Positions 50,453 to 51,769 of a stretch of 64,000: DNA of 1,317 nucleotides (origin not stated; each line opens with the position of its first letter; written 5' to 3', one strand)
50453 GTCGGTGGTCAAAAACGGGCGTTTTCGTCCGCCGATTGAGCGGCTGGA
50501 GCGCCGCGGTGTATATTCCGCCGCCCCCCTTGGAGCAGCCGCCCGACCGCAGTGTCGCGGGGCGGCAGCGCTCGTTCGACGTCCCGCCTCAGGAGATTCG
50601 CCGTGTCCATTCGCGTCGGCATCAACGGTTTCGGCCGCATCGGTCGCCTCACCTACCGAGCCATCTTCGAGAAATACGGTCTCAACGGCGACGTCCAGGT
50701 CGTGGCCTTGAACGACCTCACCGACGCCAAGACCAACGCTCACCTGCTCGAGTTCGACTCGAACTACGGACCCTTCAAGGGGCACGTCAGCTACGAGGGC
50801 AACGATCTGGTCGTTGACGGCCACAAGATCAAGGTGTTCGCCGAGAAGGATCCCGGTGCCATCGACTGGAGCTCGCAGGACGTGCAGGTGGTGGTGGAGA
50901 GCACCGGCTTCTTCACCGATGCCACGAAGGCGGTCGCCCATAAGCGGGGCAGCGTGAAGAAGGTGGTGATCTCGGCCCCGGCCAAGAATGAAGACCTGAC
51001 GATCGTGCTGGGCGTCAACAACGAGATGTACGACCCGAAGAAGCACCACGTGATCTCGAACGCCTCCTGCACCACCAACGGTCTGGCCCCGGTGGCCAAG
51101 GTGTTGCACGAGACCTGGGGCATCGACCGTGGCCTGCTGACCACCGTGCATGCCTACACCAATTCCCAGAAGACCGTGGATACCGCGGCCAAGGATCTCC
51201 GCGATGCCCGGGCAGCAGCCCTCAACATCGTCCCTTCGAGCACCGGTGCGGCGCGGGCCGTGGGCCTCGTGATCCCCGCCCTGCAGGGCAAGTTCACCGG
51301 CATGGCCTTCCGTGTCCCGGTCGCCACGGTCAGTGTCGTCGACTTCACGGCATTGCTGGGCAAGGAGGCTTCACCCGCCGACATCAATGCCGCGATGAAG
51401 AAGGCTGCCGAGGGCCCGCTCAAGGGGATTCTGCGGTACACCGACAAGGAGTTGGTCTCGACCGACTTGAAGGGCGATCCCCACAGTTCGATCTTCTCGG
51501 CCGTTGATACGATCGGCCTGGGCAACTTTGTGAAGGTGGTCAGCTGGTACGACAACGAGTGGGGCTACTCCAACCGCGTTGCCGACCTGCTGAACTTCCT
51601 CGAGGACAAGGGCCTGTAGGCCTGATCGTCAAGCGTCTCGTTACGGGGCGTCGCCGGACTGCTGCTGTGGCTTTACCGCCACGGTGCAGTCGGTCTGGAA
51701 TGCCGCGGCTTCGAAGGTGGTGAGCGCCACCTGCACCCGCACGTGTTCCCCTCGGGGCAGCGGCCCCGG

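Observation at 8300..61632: Interspersed two-type palindromic repeat family (BIME/REP-like) at 11 intergenic loci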

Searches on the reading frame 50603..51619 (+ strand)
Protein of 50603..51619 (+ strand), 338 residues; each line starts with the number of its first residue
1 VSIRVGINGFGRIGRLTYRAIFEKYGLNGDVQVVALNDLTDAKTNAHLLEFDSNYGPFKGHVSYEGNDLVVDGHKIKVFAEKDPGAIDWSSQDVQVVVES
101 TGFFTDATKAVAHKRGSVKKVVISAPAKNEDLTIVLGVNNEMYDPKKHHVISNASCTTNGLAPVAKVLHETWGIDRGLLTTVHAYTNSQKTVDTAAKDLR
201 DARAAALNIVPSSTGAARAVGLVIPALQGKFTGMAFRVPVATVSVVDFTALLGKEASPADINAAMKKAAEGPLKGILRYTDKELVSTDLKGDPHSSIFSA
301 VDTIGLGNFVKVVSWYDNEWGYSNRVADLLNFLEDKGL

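Call 51: search_protein_families(library=pfam, proteins=[window:50603-51619:+], max_evalue=0.0001)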
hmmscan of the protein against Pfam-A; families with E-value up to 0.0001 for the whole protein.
window:50603-51619:+ (338 aa): 2 families
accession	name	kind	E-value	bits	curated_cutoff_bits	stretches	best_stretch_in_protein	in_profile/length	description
PF02800.25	Gp_dh_C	-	4.1e-62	208.9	24.4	1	161-316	1-158/158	Glyceraldehyde 3-phosphate dehydrogenase, C-terminal domain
PF00044.30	Gp_dh_N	-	7.7e-36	122.9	31.7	1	3-106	1-100/101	Glyceraldehyde 3-phosphate dehydrogenase, NAD binding domain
